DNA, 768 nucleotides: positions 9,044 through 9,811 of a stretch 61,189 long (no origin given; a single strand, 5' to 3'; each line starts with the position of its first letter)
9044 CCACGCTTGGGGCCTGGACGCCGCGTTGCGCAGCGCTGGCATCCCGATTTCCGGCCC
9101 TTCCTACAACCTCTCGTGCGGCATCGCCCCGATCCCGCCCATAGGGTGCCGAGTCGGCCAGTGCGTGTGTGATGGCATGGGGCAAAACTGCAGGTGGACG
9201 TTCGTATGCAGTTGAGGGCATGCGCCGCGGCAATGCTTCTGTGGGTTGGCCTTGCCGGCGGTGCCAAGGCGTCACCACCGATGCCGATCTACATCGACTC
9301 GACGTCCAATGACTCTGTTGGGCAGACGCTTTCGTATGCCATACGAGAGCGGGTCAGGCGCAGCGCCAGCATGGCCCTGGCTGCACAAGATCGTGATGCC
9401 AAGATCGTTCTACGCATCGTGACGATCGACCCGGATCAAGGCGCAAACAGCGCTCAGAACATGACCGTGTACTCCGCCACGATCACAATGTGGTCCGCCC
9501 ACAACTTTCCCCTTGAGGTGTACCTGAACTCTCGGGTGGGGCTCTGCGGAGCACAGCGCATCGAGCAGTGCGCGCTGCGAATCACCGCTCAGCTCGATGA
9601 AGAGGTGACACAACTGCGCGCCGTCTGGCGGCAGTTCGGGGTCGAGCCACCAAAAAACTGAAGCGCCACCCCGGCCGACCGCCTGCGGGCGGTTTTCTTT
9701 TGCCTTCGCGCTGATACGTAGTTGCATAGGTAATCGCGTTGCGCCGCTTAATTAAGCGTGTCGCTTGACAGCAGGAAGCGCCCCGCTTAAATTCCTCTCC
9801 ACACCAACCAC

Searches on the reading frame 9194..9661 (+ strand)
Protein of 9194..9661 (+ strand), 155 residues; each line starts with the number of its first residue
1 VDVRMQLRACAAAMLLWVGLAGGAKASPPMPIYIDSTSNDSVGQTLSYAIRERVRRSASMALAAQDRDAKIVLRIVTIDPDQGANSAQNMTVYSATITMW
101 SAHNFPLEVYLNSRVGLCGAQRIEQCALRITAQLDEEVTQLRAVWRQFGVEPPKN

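Call 118: search_protein_families(library=pfam, max_evalue=0.01, proteins=[window:9194-9661:+])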
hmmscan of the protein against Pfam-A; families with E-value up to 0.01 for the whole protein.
window:9194-9661:+ (155 aa): 1 family
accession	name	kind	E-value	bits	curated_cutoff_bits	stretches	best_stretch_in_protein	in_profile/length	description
PF04390.17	LptE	-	0.0087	17.2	23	0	32-106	4-78/118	Lipopolysaccharide-assembly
